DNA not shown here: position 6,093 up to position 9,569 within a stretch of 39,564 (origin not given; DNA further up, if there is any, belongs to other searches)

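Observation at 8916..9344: The LanC-like domain of the LanM-like protein appears to lack the canonical zinc-ligand cysteines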

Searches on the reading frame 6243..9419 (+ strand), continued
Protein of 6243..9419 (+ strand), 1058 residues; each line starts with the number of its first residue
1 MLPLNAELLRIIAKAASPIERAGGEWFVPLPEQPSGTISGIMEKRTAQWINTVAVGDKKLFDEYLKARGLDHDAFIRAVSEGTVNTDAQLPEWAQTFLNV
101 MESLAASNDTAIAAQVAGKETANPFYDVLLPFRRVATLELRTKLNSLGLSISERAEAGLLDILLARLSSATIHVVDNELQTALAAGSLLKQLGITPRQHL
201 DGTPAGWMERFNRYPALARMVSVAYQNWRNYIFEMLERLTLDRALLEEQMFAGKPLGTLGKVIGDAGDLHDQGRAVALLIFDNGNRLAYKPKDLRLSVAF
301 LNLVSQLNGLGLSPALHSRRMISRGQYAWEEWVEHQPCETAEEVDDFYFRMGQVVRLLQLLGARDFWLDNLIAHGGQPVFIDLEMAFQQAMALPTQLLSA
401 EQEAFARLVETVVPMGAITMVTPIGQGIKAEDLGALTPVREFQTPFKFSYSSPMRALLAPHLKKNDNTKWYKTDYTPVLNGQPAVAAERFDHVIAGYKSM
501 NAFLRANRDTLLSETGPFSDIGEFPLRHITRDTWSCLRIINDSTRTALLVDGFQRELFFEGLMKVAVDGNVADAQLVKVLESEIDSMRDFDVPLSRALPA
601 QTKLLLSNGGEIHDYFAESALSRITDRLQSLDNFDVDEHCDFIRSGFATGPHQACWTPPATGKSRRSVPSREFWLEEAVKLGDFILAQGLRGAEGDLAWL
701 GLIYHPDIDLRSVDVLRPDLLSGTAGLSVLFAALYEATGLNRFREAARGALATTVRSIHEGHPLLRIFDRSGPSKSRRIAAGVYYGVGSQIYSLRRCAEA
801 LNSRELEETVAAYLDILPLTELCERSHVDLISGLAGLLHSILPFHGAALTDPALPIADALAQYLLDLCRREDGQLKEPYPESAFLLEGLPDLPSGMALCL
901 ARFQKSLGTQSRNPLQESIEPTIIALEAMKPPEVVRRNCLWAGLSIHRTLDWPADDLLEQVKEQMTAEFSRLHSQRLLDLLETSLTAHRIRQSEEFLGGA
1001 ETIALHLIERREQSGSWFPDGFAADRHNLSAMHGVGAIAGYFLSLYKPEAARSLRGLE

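Call 45: predict_structure(alignment_id=A1)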
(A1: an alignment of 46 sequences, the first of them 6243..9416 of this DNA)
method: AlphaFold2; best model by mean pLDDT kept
length: 1058 residues; sequences in the alignment: 46
mean_pLDDT: 90.7   pTM: 0.92
mean pLDDT of the five models: 90.7, 90.0, 89.4, 89.1, 88.7
residues with pLDDT >= 90: 814; 70-90: 168; 50-70: 59; < 50: 17
segments of 3 or more residues with pLDDT < 50: 111-121, 772-774
pLDDT, mean of each block of 10 residues (from residue 1): 78 95 91 59 91 92 94 93 88 95 79 42 75 95 96 96 94 91 83 76 91 97 97 98 97 96 93 96 96 96 97 96 96 96 98 98 95 98 94 92 96 96 90 95 82 76 74 96 96 98 98 94 93 90 94 96 87 94 96 95 94 96 97 97 97 73 66 97 98 96 95 96 97 98 98 89 67 61 96 96 95 91 92 96 83 91 93 78 88 94 85 84 91 70 94 93 89 91 95 94 93 92 97 97 95 91
secondary structure, 60 per line:
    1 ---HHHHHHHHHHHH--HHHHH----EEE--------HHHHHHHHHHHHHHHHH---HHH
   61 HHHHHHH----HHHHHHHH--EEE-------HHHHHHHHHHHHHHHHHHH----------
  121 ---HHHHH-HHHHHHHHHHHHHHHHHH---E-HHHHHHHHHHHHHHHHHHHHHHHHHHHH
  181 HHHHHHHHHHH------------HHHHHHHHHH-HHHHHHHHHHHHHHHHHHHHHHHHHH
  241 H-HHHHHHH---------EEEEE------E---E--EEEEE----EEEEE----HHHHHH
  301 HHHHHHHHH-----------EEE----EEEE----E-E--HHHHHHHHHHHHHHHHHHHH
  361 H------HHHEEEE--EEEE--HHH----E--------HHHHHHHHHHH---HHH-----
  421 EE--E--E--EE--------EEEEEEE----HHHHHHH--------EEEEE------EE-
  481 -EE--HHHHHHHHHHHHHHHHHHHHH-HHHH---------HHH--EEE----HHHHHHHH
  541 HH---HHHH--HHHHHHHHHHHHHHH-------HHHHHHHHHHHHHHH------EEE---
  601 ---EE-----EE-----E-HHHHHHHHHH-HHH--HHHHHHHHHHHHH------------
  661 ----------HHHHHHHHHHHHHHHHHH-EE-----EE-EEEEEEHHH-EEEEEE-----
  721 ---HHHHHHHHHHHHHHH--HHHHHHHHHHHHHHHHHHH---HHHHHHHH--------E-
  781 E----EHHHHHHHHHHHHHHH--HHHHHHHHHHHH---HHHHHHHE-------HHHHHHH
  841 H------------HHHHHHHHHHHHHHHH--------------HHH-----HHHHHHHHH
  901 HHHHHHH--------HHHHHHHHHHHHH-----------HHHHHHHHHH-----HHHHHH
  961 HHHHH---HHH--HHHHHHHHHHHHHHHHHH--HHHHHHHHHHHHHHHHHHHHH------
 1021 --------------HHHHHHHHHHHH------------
elements in order (helices of 4 or more, strands of 3 or more residues): H4-15 H18-22 E27-29 H38-54 H58-67 H72-79 E82-84 H92-110 H124-128 H130-147 H153-191 H204-213 H215-241 H243-249 E259-263 E277-281 E286-290 H295-309 E321-323 E328-331 H341-361 E371-374 E377-380 H399-409 E441-447 H452-458 E467-471 H486-506 H508-511 E526-528 H533-542 H546-549 H552-566 H574-588 E595-597 H620-629 H636-648 H671-688 E700-705 E710-715 H724-738 H741-759 H763-770 H787-801 H804-815 H819-825 H834-841 H854-869 H892-907 H916-928 H940-949 H955-965 H974-991 H994-1014 H1035-1046
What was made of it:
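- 6243..9419 (+): LanMbC-type (CcaM-like) dehydratase gene, 1058 aa. Its ATG overlaps the stop codon of the dehydrogenase gene by 1 nt. The AlphaFold2 model has pLDDT 90.7 and pTM 0.92 (call 45).
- Checked: Inner helices start at about 724, 787, 834, 892, 940, 974 and 1035 (call 45).
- The barrel is modelled with high confidence (call 45).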

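Call 47: fold_search(model_id=the predicted structure, library=pdb)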
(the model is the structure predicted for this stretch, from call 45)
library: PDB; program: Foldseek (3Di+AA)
matches with E <= 10: 870; with E <= 0.001: 15
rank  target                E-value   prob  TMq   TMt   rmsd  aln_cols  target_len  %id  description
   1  6st5                  3.0e-33  1.00  0.60  0.68   7.6      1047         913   18  crystal structure of LicM2 (released 2022-08-10)
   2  5dzt                  7.9e-31  1.00  0.53  0.61   9.6      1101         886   15  Crystal structure of class II lanthipeptide synthetase CylM in complex with AMP (released 2015-10-14)
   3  8cav_A                7.8e-07  1.00  0.26  0.30  18.5       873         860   14  Discovery of the lanthipeptide Curvocidin and structural insights into its trifunctional synthetase CuvL (released 2023-06-14)
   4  8car                  1.7e-06  1.00  0.26  0.32  17.5       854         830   12  Discovery of the lanthipeptide Curvocidin and structural insights into its trifunctional synthetase CuvL (released 2023-06-14)
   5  8cav_B                3.6e-06  1.00  0.26  0.31  18.2       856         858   14  Discovery of the lanthipeptide Curvocidin and structural insights into its trifunctional synthetase CuvL (released 2023-06-14)
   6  3e6u_B                8.2e-06  1.00  0.24  0.57   7.6       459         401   14  Crystal structure of Human LanCL1 (released 2009-06-23)
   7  8d0v_A                1.1e-05  1.00  0.24  0.55   7.8       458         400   12  Human LanCL1 C264A mutant bound to GSH (released 2023-01-25)
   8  8czk_A                1.2e-05  1.00  0.24  0.55   7.7       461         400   12  Human LanCL1 bound to GSH and Dhb-Erk peptide (released 2023-01-25)
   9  3e73_A                2.5e-05  1.00  0.24  0.56   8.2       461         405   12  Crystal Structure of Human LanCL1 complexed with GSH (released 2009-06-30)
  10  6wq1_A                3.6e-05  1.00  0.24  0.56   7.6       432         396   13  Eukaryotic LanCL2 protein (released 2021-05-05)
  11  3t33                  5.8e-05  1.00  0.27  0.64   6.6       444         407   12  Crystal Structure of Arabidopsis GCR2 (released 2013-04-17)
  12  3e6u_D                6.6e-05  1.00  0.24  0.57   6.3       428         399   13  Crystal structure of Human LanCL1 (released 2009-06-23)
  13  3e6u_A                7.8e-05  1.00  0.24  0.54   8.0       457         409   12  Crystal structure of Human LanCL1 (released 2009-06-23)
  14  8byk                  1.9e-04  1.00  0.24  0.54   6.6       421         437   12  The structure of MadC from Clostridium maddingley reveals new insights into class I lanthipeptide cyclases (released 2023-02-22)
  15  2g02                  8.5e-04  1.00  0.24  0.57   5.6       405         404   12  Nisin cyclase (released 2006-05-23)
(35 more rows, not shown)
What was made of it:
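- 6243..9419 (+): Foldseek gives LicM2 at E 3e-33 and CylM at E 7.9e-31 (call 47).
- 8253..9416 (+): Degenerate LanC-like alpha/alpha-barrel domain (aa about 671-1058) without a zinc site. Foldseek matches for this domain are LanCL1, GCR2, MadC and NisC, with TM-scores of 0.54-0.64 normalised to the target (call 47).
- Closest known: Canonical class II lanthipeptide synthetases. Same: Overall two-domain fold (Foldseek E 3e-33 and 7.9e-31; call 47).
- The model is confident and has the LanM fold (calls 45, 47).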

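Call 53: find_encoding_contigs(protein=P0002, flank=9000, max_places=2)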
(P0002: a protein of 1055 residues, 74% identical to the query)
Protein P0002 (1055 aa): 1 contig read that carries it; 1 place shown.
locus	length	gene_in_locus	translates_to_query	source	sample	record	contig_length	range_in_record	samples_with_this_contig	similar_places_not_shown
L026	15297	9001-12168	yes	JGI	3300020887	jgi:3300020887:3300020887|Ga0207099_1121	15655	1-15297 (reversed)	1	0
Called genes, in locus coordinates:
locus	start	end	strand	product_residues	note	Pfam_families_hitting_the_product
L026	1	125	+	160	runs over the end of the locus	?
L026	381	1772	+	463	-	PF02624:YcaO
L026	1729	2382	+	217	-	PF07812:TfuA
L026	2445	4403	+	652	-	PF02310:B12-binding (weak), PF04055:Radical_SAM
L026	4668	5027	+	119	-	-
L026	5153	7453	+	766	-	PF21084:WHD_DUF4423_like, PF02624:YcaO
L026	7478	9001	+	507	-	PF18679:HTH_57, PF22767:ThcOx, PF00881:Nitroreductase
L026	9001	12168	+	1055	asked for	PF13575:DUF4135, PF05147:LANC_like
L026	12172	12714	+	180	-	-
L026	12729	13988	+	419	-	PF00082:Peptidase_S8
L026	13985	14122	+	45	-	-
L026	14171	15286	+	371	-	-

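Call 54: find_encoding_contigs(protein=P0004, flank=9000, max_places=2)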
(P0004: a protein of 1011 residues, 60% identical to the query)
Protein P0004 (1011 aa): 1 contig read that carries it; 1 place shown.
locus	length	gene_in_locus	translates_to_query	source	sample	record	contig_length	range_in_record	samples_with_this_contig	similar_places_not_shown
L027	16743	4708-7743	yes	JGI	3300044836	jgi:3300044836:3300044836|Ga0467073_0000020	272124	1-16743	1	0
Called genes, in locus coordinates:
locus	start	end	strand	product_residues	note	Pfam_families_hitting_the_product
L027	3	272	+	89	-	?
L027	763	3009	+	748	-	PF21084:WHD_DUF4423_like, PF02624:YcaO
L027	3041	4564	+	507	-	PF18679:HTH_57 (weak), PF22767:ThcOx, PF00881:Nitroreductase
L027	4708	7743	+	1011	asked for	PF13575:DUF4135, PF05147:LANC_like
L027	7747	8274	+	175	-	-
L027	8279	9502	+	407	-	PF00082:Peptidase_S8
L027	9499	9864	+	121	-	-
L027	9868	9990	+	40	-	-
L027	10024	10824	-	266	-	PF01075:Glyco_transf_9 (weak)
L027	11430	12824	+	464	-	PF02624:YcaO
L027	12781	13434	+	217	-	PF07812:TfuA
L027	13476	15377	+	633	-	PF02310:B12-binding, PF04055:Radical_SAM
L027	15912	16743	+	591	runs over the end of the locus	PF14353:CpXC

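Call 69: search_protein_families(library=ncbifam, proteins=[L006:11900-13009:+], max_evalue=1)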
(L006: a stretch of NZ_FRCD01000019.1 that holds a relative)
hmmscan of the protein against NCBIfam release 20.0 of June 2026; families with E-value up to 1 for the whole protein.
L006:11900-13009:+ (370 aa): 4 families
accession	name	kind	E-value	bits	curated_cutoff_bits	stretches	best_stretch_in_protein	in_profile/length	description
TIGR03897.1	lanti_2_LanM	subfamily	5.3e-22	77.4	304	1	19-190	548-708/932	type 2 lanthipeptide synthetase LanM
NF038151.1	lanthi_synth_III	equivalog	0.00092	17.7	575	1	62-195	657-782/833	class III lanthionine synthetase LanKC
NF038150.1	lanthi_synth_IV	equivalog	0.11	10.7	650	0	288-323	778-813/851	class IV lanthionine synthetase LanL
NF045953.1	DCM_methyl_Nterm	subfamily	0.13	12.9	93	1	128-163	7-43/107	DNA (cytosine-5-)-methyltransferase N-terminal subunit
